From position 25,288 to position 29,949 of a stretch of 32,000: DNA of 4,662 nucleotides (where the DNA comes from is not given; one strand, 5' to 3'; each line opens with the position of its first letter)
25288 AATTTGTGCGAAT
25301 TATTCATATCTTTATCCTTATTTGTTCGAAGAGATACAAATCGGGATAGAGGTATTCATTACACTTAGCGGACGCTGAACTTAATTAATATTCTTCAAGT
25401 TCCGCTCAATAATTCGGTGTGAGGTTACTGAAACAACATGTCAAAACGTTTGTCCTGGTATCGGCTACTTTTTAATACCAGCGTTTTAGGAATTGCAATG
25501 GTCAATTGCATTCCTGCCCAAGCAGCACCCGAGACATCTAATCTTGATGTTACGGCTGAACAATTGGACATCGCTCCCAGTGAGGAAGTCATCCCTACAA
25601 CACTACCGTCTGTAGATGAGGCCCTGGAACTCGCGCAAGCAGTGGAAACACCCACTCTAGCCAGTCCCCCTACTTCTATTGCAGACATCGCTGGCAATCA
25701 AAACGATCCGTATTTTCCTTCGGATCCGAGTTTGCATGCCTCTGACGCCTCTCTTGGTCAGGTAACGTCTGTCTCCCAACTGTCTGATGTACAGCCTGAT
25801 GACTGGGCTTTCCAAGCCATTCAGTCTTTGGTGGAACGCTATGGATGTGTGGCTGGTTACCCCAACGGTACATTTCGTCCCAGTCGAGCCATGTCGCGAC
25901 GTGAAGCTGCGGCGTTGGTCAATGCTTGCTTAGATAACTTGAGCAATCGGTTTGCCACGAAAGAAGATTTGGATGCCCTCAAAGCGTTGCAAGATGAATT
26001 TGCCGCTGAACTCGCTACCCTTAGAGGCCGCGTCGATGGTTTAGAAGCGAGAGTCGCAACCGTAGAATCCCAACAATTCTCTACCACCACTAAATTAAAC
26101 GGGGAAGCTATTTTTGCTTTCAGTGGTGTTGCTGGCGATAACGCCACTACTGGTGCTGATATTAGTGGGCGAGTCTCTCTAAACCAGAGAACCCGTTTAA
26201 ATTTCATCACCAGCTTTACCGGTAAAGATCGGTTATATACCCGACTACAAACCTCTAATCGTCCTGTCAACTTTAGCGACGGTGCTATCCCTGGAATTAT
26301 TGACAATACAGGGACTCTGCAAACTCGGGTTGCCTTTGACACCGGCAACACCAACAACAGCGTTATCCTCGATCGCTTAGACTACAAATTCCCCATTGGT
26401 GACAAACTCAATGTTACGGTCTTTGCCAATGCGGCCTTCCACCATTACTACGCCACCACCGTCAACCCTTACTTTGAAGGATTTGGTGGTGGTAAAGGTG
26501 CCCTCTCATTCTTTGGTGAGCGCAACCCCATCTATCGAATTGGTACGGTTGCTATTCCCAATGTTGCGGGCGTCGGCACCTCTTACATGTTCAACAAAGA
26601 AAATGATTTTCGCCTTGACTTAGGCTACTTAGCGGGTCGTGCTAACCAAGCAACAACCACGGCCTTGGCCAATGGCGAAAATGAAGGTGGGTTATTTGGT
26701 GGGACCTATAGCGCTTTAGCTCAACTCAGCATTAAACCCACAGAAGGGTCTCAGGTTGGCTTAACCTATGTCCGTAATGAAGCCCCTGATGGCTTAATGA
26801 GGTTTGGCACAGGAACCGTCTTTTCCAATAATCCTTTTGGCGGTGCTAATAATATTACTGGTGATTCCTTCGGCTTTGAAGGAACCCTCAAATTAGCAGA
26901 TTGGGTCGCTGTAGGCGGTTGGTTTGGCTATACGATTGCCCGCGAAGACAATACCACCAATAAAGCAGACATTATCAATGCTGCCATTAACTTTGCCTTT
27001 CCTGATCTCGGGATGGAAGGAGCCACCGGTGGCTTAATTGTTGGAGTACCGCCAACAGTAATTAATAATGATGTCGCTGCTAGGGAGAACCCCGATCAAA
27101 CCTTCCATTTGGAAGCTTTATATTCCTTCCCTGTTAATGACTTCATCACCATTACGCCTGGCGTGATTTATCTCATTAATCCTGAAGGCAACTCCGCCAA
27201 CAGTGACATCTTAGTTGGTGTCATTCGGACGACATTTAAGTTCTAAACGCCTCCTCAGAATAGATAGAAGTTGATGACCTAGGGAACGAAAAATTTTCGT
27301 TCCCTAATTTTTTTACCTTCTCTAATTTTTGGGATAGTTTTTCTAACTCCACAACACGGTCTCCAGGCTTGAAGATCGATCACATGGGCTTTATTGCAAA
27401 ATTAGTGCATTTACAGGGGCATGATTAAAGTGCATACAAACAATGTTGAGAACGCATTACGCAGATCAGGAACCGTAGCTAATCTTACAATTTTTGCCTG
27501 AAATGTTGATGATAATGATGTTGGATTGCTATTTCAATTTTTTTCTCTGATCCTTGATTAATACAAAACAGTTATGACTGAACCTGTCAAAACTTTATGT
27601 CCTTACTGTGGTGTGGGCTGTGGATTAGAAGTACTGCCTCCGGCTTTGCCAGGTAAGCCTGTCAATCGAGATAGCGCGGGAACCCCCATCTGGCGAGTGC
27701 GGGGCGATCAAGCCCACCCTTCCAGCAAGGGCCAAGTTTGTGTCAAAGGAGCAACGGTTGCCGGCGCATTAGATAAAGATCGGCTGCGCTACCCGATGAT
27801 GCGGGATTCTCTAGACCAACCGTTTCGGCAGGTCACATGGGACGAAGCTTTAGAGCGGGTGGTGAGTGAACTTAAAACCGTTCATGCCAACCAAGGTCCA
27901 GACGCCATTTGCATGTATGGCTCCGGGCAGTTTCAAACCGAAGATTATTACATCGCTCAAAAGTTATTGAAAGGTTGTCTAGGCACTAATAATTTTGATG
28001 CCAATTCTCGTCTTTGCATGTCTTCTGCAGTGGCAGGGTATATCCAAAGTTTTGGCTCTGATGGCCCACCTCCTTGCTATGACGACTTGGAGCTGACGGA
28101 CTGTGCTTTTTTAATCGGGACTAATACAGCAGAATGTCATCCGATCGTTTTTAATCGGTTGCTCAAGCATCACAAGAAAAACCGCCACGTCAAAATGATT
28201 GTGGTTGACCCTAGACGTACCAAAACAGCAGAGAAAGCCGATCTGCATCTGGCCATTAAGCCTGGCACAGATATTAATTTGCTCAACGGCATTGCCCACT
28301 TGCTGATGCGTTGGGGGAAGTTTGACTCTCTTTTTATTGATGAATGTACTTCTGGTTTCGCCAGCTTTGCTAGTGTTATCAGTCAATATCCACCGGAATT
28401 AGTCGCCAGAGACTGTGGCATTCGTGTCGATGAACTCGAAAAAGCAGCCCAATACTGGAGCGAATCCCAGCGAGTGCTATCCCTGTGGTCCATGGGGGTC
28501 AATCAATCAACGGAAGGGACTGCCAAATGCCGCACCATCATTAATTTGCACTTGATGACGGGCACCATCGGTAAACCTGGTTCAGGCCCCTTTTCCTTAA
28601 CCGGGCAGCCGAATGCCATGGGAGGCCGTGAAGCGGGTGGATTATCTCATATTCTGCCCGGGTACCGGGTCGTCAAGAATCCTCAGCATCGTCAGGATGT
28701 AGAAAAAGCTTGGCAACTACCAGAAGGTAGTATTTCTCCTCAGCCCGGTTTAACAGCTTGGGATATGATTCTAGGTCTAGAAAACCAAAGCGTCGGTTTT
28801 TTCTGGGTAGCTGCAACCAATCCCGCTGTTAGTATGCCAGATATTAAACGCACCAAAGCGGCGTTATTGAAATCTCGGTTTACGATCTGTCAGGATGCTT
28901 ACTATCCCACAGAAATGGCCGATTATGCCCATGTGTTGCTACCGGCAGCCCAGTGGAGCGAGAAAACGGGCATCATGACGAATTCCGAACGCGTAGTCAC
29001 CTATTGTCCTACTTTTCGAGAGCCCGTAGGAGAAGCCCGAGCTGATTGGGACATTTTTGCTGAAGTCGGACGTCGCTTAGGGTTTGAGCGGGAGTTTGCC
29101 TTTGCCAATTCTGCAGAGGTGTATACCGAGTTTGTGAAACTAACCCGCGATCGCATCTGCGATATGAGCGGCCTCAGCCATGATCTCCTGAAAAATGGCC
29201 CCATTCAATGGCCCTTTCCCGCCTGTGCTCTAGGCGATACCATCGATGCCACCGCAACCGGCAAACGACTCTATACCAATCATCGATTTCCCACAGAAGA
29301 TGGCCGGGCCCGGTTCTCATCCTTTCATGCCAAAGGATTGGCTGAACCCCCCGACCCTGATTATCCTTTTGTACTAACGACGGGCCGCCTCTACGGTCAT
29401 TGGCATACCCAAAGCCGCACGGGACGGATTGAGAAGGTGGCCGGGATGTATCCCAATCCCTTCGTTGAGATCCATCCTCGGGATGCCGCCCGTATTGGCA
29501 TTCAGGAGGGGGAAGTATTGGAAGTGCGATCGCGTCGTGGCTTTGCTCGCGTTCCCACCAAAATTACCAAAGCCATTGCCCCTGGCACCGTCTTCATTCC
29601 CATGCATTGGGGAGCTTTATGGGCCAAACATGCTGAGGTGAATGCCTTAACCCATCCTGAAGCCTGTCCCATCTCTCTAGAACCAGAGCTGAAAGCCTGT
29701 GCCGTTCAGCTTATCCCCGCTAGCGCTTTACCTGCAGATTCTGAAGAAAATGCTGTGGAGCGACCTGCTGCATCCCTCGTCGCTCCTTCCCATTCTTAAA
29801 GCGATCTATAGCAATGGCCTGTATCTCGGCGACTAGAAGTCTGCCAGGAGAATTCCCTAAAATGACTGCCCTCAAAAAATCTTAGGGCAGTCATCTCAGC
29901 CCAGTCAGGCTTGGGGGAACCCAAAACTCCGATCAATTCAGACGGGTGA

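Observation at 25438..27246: SLH/OprB-type porin embedded between nrtP and narB: candidate nitrate/nitrite outer-membrane channel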

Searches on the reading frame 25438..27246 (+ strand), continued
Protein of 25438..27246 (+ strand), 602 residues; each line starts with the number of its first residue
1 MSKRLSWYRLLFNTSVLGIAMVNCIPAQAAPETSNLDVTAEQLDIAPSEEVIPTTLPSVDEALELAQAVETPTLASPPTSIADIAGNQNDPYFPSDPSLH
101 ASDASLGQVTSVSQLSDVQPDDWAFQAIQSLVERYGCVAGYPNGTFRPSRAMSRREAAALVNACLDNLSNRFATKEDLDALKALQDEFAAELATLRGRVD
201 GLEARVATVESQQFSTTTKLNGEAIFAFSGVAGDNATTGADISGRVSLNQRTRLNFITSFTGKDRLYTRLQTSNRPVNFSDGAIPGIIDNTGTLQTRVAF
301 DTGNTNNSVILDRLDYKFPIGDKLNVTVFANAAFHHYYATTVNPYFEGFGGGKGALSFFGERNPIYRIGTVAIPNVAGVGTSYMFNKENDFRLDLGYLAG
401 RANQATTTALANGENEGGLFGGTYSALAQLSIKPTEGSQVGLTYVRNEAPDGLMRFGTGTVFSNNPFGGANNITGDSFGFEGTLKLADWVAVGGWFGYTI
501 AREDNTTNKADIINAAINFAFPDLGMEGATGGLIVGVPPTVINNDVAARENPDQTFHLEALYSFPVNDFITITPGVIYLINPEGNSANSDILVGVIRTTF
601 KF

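Call 82: search_solved_structures(query=L002:12243-13220:+, max_evalue=1e-20, show_alignments=1)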
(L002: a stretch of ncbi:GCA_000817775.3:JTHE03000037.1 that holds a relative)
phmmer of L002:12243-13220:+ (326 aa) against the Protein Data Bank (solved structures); distinct sequences matched with E-value up to 1e-20: 3.
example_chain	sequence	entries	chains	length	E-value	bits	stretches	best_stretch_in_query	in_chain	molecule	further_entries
8h3v_S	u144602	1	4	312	6.5e-124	416.9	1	1-302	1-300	NtcB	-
8h3z_A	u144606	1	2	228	3.9e-84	286.3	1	90-302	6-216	NtcB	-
5y2v_A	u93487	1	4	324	5.6e-25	92.1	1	3-270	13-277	Rubisco operon transcriptional regulator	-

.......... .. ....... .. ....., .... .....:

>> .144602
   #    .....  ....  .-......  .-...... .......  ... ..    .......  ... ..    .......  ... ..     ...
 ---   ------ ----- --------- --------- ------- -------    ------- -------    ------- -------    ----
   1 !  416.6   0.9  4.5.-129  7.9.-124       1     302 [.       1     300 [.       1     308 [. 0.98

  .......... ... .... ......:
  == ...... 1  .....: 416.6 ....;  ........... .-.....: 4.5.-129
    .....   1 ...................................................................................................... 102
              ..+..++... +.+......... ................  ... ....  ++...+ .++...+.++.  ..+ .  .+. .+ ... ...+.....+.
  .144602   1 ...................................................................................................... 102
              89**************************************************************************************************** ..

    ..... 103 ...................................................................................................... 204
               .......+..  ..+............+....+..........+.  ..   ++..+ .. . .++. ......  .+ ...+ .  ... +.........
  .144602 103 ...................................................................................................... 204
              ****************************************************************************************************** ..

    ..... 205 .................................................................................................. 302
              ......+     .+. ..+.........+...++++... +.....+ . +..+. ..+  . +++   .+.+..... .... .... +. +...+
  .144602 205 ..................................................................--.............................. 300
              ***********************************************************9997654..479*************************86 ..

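Call 86: list_cluster_members(proteins=[P0001, P0014, P0018, P0020, P0034, P0035, P0036, P0037, P0041, P0011])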
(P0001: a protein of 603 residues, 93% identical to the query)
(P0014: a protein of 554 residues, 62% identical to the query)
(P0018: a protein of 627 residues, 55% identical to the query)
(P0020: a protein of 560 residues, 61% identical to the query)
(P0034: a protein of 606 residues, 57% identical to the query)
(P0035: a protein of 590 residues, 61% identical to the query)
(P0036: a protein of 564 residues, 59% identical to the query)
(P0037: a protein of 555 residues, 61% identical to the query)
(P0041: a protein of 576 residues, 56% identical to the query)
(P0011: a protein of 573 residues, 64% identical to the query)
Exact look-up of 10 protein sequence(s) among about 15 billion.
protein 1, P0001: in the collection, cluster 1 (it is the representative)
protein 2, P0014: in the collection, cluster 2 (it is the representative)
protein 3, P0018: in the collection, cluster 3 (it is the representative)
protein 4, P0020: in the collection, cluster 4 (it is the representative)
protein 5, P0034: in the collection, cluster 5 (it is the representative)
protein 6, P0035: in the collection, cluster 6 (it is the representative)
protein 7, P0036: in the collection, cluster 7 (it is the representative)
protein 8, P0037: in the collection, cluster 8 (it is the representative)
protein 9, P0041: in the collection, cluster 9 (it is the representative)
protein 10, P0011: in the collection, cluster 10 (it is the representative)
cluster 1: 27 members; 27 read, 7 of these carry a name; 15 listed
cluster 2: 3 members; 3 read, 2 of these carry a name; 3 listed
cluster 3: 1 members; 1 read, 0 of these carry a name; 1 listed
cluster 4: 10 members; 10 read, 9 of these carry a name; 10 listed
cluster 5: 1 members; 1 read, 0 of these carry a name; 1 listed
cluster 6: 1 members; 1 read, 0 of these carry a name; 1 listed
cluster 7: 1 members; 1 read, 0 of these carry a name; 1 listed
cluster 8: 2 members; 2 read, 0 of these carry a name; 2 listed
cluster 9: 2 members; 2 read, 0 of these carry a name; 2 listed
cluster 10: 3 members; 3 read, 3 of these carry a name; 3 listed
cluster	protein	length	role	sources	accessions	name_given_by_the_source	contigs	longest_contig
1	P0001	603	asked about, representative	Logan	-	-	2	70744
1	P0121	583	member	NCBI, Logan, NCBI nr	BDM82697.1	porin [Acaryochloris marina MBIC10699]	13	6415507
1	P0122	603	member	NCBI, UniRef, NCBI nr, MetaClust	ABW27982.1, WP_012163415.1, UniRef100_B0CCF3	iron uptake porin [Acaryochloris marina] | Carbohydrate-selective porin, OprB family n=1 Tax=Acaryochloris marina (strain MBIC ... | 329726.AM1_2986 NOG10435 ""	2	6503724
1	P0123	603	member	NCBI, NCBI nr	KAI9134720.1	iron uptake porin [Acaryochloris sp. CCMEE 5410]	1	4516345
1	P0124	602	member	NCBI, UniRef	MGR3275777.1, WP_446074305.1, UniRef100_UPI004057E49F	iron uptake porin [Acaryochloris marina NIES-2412] | iron uptake porin n=1 Tax=Acaryochloris marina TaxID=155978 RepID=UPI004057E49F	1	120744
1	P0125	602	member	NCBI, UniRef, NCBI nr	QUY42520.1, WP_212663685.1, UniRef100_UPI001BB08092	iron uptake porin [Acaryochloris marina] | iron uptake porin n=1 Tax=Acaryochloris marina TaxID=155978 RepID=UPI001BB08092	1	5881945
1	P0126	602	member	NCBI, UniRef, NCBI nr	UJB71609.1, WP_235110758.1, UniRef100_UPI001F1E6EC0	carbohydrate porin [Acaryochloris sp. 'Moss Beach'] | iron uptake porin n=1 Tax=Acaryochloris sp. 'Moss Beach' TaxID=2740837 RepID=UPI001F1E6EC0 | iron uptake porin [Acaryochloris sp. 'Moss Beach']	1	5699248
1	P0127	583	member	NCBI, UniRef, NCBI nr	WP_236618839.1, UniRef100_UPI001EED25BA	iron uptake porin [Acaryochloris sp. CCMEE 5410] | iron uptake porin n=1 Tax=Acaryochloris sp. CCMEE 5410 TaxID=310037 RepID=UPI001EED25BA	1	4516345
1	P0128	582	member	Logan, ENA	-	-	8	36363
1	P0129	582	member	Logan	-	-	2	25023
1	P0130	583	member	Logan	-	-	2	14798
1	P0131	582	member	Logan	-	-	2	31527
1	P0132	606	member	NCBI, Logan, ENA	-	-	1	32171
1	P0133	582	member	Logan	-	-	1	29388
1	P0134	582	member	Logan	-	-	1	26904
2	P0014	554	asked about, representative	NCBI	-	-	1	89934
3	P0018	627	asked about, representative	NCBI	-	-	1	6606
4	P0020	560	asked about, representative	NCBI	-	-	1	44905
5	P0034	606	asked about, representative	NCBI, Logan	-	-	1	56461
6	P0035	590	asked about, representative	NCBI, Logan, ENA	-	-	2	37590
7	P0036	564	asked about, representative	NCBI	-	-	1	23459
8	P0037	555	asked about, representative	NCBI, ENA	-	-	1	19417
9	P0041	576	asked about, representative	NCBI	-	-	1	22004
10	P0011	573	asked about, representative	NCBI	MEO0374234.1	MAG: iron uptake porin [Cyanobacteria bacterium P01_A01_bin.17]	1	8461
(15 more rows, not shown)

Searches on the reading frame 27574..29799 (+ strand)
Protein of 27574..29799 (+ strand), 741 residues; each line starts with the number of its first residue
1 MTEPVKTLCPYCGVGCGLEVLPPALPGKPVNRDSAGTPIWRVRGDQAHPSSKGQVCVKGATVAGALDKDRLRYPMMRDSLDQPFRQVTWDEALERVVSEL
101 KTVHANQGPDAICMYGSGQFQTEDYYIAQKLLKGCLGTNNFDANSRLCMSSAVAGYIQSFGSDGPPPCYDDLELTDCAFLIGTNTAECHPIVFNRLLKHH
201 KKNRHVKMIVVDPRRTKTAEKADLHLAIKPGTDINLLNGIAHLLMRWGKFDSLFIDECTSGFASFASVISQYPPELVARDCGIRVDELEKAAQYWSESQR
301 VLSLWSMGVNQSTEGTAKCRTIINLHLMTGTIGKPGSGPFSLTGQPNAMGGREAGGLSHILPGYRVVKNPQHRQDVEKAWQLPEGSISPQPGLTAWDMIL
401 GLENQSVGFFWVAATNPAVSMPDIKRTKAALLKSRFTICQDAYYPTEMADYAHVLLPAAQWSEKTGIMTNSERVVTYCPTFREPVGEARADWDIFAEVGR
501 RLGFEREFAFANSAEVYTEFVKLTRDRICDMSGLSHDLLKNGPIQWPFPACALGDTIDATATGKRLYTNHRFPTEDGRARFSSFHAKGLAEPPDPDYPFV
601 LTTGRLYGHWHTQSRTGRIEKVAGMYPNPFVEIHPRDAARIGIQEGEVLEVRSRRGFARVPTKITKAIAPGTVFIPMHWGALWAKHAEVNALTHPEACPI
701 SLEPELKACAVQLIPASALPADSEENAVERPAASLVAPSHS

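Call 3: search_protein_families(library=pfam, proteins=[window:27574-29799:+])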
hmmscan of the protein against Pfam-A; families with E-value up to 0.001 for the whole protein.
window:27574-29799:+ (741 aa): 3 families
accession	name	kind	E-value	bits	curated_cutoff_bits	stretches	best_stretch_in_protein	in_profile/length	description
PF00384.28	Molybdopterin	-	1.2e-70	238.8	24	1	70-500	1-352/353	Molybdopterin oxidoreductase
PF01568.27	Molydop_binding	-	1.5e-33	115.6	26.8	1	599-710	1-110/110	Molydopterin dinucleotide binding domain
PF04879.21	Molybdop_Fe4S4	-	4.4e-14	52.6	22.7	1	5-63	4-50/55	Molybdopterin oxidoreductase Fe4S4 domain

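Call 4: search_protein_families(library=ncbifam, proteins=[window:27574-29799:+])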
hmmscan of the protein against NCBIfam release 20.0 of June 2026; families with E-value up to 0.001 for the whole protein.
window:27574-29799:+ (741 aa): 27 families (the best 25 are shown)
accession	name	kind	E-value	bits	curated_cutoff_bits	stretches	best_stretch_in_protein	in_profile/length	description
TIGR01591.1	Fdh-alpha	equivalog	1.2e-158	529.2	666.25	1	7-712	1-671/672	formate dehydrogenase subunit alpha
NF047855.1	AssmNtatRedNasC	equivalog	2e-149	499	1100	1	5-713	21-706/708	assimilatory nitrate reductase catalytic subunit NasC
NF041323.1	Nitr_red_NasA_Halo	equivalog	1.3e-145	486.6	1000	1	33-713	14-672/673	assimilatory nitrate reductase NasA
NF010055.0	PRK13532.1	equivalog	9.7e-127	424.3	904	3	6-257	44-289/830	nitrate reductase catalytic subunit NapA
TIGR01706.1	NAPA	equivalog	7.9e-123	411.5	930.55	3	260-502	326-571/830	periplasmic nitrate reductase subunit alpha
TIGR01701.1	Fdhalpha-like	subfamily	5.4e-62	210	582.15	1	69-713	98-741/744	FdhF/YdeP family oxidoreductase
TIGR01553.1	formate-DH-alph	equivalog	1.2e-60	205.4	814.2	3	6-259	46-304/1009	formate dehydrogenase-N subunit alpha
NF041513.1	formate_DH_Act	exception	3.5e-56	190.6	1400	3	5-248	43-284/1067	formate dehydrogenase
TIGR02693.1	arsenite_ox_L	equivalog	9.8e-51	172.7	359.05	3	51-344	90-419/806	arsenate reductase (azurin) large subunit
NF012032.0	PRK15488.1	equivalog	3.4e-48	164.2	694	2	41-549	68-567/759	thiosulfate reductase PhsA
TIGR02166.1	dmsA_ynfE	subfamily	2.6e-43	148.2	777.7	2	54-511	87-566/794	DMSO/selenate family reductase complex A subunit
TIGR00509.1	bisC_fam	subfamily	7.9e-41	140.1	1017.55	2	200-513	199-521/772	molybdopterin guanine dinucleotide-containing S/N-oxide reductase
TIGR03479.1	DMSO_red_II_alp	subfamily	6.5e-33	113.8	984.75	3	54-259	103-307/913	molybdopterin-dependent oxidoreductase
NF005895.0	PRK07860.1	equivalog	3.8e-32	111.2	802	2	67-242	288-457/811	NADH-quinone oxidoreductase subunit G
NF041783.2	mnquin_red_QrcB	equivalog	8.7e-29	100.2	440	1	35-337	72-364/695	menaquinone reductase molybdopterin-binding-like subunit QrcB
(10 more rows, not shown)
